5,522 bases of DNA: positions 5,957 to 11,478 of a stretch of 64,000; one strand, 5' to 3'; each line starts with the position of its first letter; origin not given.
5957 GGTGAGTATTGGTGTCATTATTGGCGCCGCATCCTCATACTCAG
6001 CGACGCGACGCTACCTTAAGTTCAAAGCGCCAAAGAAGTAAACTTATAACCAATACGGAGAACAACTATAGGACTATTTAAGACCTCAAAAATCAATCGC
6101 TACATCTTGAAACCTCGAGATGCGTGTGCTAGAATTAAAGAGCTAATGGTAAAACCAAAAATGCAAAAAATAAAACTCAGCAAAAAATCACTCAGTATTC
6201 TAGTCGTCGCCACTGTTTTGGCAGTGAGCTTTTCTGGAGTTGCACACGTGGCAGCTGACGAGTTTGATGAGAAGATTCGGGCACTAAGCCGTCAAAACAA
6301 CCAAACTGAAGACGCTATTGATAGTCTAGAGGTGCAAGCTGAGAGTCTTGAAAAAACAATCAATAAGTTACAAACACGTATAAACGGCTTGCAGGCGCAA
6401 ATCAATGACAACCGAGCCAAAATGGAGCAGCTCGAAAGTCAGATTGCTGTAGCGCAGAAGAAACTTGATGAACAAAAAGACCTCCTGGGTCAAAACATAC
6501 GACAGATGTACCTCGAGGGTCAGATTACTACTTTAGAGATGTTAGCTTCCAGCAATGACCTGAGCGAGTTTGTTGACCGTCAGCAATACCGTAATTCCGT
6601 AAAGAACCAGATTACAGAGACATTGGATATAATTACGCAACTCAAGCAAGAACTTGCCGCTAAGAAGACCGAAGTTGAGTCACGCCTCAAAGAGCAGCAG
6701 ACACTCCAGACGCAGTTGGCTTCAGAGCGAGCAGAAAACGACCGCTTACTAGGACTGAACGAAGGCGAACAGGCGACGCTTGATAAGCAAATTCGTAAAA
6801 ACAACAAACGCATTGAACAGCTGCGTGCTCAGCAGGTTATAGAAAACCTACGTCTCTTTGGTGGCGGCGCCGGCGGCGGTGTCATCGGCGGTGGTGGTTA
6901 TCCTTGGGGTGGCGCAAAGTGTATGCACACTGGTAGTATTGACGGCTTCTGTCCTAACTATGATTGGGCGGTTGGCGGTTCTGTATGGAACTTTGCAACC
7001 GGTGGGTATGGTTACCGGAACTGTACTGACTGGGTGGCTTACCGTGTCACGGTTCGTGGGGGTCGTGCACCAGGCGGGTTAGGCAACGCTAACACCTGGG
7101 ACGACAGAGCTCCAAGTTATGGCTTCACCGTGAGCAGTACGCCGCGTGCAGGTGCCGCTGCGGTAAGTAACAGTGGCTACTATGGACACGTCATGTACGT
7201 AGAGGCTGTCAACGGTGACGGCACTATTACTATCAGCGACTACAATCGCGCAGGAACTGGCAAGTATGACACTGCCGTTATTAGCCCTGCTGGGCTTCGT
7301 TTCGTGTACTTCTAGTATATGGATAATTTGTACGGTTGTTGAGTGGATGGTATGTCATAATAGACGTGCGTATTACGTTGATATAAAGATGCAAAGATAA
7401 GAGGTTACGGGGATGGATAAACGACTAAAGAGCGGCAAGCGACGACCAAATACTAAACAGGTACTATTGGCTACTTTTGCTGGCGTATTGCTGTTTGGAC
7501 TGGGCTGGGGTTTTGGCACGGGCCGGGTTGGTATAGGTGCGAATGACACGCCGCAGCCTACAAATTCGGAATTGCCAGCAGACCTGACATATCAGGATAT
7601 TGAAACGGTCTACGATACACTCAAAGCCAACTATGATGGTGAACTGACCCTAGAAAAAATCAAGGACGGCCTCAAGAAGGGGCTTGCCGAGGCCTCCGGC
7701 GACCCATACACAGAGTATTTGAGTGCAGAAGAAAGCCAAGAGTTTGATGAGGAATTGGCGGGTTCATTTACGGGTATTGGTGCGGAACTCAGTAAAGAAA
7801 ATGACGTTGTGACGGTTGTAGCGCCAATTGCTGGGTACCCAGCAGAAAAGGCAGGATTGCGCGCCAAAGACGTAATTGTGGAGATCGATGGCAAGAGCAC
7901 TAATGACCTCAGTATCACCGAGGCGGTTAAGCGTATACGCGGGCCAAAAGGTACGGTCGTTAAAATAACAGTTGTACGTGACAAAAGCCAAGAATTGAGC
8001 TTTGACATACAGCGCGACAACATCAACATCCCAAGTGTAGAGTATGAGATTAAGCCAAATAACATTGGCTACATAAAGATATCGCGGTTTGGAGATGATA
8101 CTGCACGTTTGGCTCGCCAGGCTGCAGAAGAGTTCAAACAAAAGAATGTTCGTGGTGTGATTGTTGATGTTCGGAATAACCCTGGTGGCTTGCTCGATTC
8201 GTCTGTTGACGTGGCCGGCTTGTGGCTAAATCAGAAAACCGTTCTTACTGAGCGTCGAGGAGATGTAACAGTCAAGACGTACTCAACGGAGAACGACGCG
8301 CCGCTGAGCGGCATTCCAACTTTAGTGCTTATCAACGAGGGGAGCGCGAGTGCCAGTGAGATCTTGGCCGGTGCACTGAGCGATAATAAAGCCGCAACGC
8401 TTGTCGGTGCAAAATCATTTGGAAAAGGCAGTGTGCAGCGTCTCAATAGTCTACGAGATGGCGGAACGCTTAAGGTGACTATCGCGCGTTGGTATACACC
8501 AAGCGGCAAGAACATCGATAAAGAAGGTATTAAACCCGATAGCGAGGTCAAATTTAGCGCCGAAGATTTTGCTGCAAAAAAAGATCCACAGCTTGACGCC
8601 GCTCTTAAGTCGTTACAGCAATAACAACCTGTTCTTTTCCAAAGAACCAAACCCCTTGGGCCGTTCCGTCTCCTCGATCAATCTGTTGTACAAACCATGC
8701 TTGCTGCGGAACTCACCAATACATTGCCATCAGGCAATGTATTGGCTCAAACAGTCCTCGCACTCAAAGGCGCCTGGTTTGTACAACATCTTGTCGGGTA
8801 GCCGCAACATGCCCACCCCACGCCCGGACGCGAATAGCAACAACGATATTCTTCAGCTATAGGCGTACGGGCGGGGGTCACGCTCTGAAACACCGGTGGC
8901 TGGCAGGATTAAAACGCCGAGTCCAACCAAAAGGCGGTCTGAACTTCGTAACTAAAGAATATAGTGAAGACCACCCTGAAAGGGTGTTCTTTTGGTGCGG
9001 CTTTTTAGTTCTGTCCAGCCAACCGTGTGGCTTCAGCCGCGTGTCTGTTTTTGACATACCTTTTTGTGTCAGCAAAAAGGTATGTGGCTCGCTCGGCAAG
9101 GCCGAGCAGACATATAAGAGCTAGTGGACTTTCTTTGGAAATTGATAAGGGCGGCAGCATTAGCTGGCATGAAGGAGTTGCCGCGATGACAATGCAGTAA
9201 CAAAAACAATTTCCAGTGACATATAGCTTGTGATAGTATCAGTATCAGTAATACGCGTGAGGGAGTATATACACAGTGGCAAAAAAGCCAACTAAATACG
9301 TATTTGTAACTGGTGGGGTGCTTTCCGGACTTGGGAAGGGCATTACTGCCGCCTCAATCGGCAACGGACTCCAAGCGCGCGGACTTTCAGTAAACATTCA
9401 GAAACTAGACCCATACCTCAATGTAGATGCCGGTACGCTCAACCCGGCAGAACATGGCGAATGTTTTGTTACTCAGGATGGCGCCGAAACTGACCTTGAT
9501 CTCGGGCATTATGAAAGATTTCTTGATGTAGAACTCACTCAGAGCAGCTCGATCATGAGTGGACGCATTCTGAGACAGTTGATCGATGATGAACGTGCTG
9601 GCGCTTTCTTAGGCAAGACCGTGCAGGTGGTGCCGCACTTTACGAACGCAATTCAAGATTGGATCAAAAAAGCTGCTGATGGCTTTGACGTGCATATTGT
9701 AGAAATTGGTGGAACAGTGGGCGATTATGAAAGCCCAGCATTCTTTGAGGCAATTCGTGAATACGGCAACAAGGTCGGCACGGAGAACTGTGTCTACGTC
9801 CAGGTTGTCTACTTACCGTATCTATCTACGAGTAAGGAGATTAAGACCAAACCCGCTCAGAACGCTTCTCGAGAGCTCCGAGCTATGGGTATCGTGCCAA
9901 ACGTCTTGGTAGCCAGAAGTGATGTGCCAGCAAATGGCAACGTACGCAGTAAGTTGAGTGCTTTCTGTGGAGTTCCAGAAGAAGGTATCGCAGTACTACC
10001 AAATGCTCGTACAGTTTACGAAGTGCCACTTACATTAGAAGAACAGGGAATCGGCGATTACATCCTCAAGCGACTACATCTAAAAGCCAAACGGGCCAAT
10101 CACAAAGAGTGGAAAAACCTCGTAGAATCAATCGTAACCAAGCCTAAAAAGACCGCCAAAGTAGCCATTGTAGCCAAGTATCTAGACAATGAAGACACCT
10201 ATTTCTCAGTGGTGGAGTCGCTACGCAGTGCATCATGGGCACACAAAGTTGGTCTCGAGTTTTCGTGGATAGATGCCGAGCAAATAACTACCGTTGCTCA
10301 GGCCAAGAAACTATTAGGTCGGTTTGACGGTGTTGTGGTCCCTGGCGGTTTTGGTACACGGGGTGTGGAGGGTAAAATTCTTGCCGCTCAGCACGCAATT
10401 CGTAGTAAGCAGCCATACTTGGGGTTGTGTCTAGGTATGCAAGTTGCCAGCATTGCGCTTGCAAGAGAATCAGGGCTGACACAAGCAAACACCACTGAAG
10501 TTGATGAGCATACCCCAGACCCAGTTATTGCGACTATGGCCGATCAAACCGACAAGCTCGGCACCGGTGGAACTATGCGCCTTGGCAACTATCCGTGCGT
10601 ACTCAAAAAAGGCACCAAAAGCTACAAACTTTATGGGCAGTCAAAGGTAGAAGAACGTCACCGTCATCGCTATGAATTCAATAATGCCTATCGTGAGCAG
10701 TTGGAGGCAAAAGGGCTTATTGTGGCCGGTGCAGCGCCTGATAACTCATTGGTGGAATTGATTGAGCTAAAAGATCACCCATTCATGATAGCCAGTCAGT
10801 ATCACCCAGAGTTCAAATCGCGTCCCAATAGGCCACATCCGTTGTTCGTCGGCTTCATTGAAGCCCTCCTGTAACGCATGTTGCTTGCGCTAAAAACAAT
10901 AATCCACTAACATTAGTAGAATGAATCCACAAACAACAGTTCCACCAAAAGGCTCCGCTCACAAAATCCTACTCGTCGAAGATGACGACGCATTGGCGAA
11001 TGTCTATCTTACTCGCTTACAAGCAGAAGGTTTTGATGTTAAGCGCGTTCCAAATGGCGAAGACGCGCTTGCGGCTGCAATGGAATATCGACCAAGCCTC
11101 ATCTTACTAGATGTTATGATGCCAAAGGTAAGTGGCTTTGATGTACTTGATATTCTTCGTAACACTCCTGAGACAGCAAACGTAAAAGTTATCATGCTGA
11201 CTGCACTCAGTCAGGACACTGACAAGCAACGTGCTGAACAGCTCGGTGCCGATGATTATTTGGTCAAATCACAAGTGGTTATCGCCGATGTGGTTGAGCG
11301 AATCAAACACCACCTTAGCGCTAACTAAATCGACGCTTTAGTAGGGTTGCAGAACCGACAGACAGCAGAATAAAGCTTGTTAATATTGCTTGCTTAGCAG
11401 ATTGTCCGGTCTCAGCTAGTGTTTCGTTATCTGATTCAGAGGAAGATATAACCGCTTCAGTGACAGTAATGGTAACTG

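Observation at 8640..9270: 650-nt highly structured non-coding gap between the S41 protease gene and pyrG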

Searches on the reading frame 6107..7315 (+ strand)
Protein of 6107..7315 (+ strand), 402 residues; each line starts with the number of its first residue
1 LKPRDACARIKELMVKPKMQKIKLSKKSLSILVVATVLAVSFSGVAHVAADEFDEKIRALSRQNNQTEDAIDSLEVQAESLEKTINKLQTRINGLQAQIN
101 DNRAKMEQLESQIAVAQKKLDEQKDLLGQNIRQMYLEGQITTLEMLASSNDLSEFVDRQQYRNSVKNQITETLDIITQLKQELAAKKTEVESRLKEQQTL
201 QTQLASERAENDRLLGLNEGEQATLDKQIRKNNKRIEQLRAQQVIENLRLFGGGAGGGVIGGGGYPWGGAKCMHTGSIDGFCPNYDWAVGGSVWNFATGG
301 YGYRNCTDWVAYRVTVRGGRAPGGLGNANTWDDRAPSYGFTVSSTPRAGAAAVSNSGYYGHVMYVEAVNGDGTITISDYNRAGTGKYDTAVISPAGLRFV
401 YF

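Call 10: search_protein_families(library=pfam, proteins=[window:6107-7315:+])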
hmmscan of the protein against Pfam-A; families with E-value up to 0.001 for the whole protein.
window:6107-7315:+ (402 aa): 5 families
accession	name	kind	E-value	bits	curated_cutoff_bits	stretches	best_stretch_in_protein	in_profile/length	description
PF05257.22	CHAP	-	2.2e-18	66.9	26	1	299-380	4-81/81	CHAP domain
PF08702.15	Fib_alpha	-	8.7e-05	23.2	29.9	1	55-118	67-130/143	Fibrinogen alpha/beta chain family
PF24568.1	CC_PcsB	-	0.00022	21.5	27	1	113-185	1-74/75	Peptidoglycan hydrolase PcsB, coiled-coil domain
PF16716.10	BST2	-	0.0006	20.9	27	1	51-124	13-86/91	Bone marrow stromal antigen 2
PF14932.11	HAUS-augmin3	-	0.00063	19.8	29.4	1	55-134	66-145/260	HAUS augmin-like complex subunit 3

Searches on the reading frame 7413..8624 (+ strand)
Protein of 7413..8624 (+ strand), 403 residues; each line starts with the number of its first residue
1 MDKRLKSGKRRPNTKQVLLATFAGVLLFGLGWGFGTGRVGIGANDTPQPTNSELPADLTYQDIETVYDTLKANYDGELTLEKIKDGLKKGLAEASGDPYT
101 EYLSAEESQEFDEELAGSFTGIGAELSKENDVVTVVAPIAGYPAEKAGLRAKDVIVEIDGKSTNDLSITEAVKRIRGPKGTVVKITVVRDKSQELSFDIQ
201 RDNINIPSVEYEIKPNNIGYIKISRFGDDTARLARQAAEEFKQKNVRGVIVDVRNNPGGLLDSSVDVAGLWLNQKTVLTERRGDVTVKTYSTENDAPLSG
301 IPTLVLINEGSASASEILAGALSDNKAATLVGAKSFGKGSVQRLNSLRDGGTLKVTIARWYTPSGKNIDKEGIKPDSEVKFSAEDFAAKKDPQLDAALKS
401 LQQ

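Call 10: search_protein_families(library=pfam, proteins=[window:7413-8624:+])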
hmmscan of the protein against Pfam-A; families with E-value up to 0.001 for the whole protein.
window:7413-8624:+ (403 aa): 4 families
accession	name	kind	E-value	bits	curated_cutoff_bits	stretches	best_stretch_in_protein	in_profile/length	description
PF03572.23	Peptidase_S41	-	9.4e-53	178.6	24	1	217-379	1-165/165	Peptidase family S41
PF17820.7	PDZ_6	-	8.9e-13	48.2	27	1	135-189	2-54/54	PDZ domain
PF13180.12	PDZ_2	-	8.2e-11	42.5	27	1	121-193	2-73/80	PDZ domain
PF00595.29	PDZ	-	1.1e-09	38.9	23.2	1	121-187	11-80/81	PDZ domain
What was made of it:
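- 7413..8624 (+): S41 (C-terminal processing) protease gene with a PDZ domain. It is the last gene of an ftsE-ftsX-CHAP hydrolase-S41 cluster. Flanking context. Pfam Peptidase_S41 9e-53 plus PDZ (call 10).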

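Call 23: find_encoding_contigs(protein=window:7413-8624:+, flank=3000, max_places=10)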
Protein window:7413-8624:+ (403 aa): 2 contigs read that carry it; 2 places shown.
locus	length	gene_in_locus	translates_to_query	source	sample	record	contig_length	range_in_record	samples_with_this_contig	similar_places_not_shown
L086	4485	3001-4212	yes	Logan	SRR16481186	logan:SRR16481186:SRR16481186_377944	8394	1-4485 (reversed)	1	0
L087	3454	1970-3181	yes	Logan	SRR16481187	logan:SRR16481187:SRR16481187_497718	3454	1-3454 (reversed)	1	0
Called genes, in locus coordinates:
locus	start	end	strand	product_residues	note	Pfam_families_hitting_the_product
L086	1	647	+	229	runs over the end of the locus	PF13191:AAA_16 (weak), PF00005:ABC_tran, PF02463:SMC_N (faint), PF13304:AAA_21 (faint)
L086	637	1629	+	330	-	PF18075:FtsX_ECD, PF02687:FtsX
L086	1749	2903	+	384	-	PF05257:CHAP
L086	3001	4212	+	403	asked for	PF00595:PDZ, PF13180:PDZ_2, PF17820:PDZ_6, PF03572:Peptidase_S41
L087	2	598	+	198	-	?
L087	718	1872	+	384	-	PF05257:CHAP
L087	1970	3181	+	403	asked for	PF00595:PDZ, PF13180:PDZ_2, PF17820:PDZ_6, PF03572:Peptidase_S41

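Call 32: find_homologous_proteins(query=window:7413-8624:+, max_evalue=1e-120)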
Query window:7413-8624:+ (403 aa): 1428 proteins with E <= 1e-120 among 8000 candidates; the best 120 are listed.
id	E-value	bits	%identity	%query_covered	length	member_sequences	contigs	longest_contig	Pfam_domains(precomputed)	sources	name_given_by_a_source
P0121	9.8e-258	872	100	100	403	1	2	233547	PF17820.8,PF03572.24,PF00595.30,PF13180.13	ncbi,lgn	-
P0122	2.7e-241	818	94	100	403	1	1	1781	PF17820.8,PF03572.24,PF00595.30,PF13180.13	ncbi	-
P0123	7.5e-239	810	93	100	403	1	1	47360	PF17820.8,PF03572.24,PF00595.30,PF13180.13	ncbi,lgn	-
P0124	4.0e-237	805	92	100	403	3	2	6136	PF17820.8,PF03572.24,PF00595.30,PF13180.13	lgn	-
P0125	1.5e-182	625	70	100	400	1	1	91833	PF17820.8,PF03572.24,PF00595.30,PF13180.13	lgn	-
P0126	2.6e-178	611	71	98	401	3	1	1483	PF17820.8,PF03572.24,PF00595.30,PF13180.13,PF22694.2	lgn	-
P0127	5.6e-175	600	74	88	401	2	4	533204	PF17820.8,PF03572.24,PF00595.30,PF13180.13,PF22694.2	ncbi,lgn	-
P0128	3.1e-174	598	69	98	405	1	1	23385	PF17820.8,PF03572.24,PF00595.30,PF13180.13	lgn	-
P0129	1.4e-168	579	66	98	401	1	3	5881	PF17820.8,PF03572.24,PF00595.30,PF13180.13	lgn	-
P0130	1.7e-168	579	66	98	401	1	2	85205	PF17820.8,PF03572.24,PF00595.30,PF13180.13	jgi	jgi:carboxyl-terminal processing protease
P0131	1.9e-157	542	66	95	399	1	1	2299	PF17820.8,PF03572.24,PF00595.30,PF13180.13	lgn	-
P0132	1.2e-151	523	62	96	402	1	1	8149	PF17820.8,PF03572.24,PF00595.30,PF13180.13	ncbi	-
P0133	3.0e-151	522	62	98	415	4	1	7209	PF17820.8,PF03572.24,PF00595.30,PF13180.13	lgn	-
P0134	5.8e-150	518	61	97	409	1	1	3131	PF17820.8,PF03572.24,PF00595.30,PF13180.13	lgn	-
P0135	1.2e-149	517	62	98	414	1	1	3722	PF17820.8,PF03572.24,PF00595.30,PF13180.13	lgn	-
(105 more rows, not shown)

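Call 33: find_encoding_contigs(protein=P0123, flank=3500, max_places=6)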
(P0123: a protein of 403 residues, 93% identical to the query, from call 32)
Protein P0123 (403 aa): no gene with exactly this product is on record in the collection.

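Call 34: find_encoding_contigs(protein=P0124, flank=3500, max_places=6)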
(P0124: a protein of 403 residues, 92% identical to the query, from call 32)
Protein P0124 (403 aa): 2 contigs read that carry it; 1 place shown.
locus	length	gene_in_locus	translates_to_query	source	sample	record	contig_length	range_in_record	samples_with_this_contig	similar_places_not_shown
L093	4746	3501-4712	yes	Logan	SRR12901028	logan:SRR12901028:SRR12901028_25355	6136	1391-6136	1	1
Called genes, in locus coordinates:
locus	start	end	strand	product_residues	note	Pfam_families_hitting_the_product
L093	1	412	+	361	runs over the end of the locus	PF03462:PCRF, PF00472:RF-1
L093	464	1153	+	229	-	PF13191:AAA_16 (weak), PF00005:ABC_tran, PF02463:SMC_N (faint), PF13304:AAA_21 (faint)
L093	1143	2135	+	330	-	PF18075:FtsX_ECD, PF02687:FtsX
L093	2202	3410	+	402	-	PF05257:CHAP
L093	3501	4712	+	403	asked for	PF00595:PDZ, PF13180:PDZ_2, PF17820:PDZ_6, PF03572:Peptidase_S41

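Call 35: find_encoding_contigs(protein=P0122, flank=3500, max_places=6)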
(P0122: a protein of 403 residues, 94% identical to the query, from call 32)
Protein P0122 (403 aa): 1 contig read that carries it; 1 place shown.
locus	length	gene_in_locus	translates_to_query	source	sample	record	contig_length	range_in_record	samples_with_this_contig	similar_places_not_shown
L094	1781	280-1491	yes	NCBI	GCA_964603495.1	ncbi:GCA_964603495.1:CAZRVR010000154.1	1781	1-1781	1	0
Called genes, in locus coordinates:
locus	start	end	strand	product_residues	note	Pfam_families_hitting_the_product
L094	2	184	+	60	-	?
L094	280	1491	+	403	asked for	PF00595:PDZ, PF13180:PDZ_2, PF17820:PDZ_6, PF03572:Peptidase_S41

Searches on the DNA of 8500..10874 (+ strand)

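Call 4: search_rna_families(source=window, start=8500, end=9400, threshold=evalue, max_evalue=10, show_alignments=3)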
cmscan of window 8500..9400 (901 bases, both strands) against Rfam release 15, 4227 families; matches with E-value up to 10: 6.
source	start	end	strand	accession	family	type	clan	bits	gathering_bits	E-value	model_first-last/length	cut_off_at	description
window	8949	9022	-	RF02621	BSnc120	Gene; sRNA;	-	19.3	114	0.21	1-88/88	no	Brucella sRNA 120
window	8610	8659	+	RF01414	Dicty_Class_I_RNA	Gene;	-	16.2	41.5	6.2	5-50/56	no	Class I RNA from Dictyostelium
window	8992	9079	+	RF01405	STnc490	Gene; sRNA;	-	15.7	56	2.1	1-124/124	no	STnc490 Hfq binding RNA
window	9045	9090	+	RF00705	mir-202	Gene; miRNA;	-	14.7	51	3.7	1-76/76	no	mir-202 microRNA precursor family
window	9048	9091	+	RF00657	mir-184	Gene; miRNA;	-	13.8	54.1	6.3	1-86/86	no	mir-184 microRNA precursor family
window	9055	9084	-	RF00705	mir-202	Gene; miRNA;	-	13.8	51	6.5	21-55/76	no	mir-202 microRNA precursor family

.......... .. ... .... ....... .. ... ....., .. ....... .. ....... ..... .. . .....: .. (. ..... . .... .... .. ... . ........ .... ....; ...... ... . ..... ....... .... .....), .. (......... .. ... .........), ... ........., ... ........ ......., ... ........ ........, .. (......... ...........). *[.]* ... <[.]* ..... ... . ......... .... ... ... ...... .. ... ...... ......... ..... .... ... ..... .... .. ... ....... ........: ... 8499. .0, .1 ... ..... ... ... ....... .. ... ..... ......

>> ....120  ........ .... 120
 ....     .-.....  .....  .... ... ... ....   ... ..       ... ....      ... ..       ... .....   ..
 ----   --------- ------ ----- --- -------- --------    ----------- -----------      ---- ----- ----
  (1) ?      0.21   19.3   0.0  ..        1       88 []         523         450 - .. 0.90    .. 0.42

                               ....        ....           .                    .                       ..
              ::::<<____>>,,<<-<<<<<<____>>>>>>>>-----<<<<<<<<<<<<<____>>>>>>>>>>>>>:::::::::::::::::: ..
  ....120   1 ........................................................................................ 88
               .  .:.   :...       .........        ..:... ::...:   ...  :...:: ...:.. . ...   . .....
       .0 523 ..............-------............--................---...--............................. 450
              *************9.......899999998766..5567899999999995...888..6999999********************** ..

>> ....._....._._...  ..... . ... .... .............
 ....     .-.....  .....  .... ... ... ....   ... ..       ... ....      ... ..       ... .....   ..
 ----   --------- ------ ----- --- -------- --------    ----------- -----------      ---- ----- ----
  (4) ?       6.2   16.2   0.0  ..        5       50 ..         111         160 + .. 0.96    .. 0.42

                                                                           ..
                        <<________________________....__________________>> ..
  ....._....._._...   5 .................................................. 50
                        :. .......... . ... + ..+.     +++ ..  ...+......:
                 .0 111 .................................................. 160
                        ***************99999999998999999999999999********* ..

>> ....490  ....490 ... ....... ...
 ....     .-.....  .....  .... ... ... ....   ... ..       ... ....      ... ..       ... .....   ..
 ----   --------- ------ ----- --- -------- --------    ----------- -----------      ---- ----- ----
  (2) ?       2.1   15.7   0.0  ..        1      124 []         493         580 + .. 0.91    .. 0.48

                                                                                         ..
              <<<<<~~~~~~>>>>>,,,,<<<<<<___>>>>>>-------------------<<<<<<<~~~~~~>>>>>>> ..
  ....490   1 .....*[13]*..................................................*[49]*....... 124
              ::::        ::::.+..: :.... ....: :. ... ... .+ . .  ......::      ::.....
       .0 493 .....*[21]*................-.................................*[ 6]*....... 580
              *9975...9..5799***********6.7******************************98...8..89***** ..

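Call 49: search_dna_similar(query=window:8625-9275:+, collection=phages, mode=distant, max_evalue=0.01)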
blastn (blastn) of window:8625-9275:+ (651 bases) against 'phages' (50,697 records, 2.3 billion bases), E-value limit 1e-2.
No match.

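Call 50: search_dna_similar(query=window:8625-9275:+, collection=plasmids, mode=distant, max_evalue=0.01)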
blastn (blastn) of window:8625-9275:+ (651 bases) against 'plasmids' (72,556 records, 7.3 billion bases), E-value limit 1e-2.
No match.
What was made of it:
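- On REP/BIME or MITE repeat families: None in the phage or plasmid collections by blastn (calls 49, 50).
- Tried and rejected: blastn against phages and plasmids (calls 49, 50).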

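Call 55: search_rna_families(source=L095, start=1100, end=1850, threshold=evalue, max_evalue=10)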
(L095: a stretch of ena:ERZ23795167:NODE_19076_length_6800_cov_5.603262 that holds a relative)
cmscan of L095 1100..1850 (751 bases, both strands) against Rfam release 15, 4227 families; matches with E-value up to 10: 2.
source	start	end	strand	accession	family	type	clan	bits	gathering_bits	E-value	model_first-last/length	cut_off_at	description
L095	1344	1447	-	RF01746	mraW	Cis-reg;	-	14.5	50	6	1-107/107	no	mraW RNA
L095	1459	1517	-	RF00110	RybB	Gene; sRNA;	-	14.3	40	4.4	1-79/79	no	RybB RNA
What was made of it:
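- On Bacterial RNase P RNA: No RNase P family is listed at E<=10 with permissive filters, in window 8500-9400 or in L095 1100-1850 (calls 4, 55).
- On 6S RNA, tmRNA, SRP RNA: No such Rfam match at E<=10 (calls 4, 55).
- On Riboswitch: No Rfam class matches (calls 4, 55).
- No riboswitch or leader family matches (calls 4, 55). No RNase P model matches at E<=10 in two variants (calls 4, 55).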

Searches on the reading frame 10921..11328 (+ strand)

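Call 10: search_protein_families(library=pfam, proteins=[window:10921-11328:+])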
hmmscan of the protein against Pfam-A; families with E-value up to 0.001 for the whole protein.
window:10921-11328:+ (135 aa): 1 family
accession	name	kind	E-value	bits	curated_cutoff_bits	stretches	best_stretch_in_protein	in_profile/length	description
PF00072.30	Response_reg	-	7.6e-24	84.5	30.2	1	16-117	1-100/111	Response regulator receiver domain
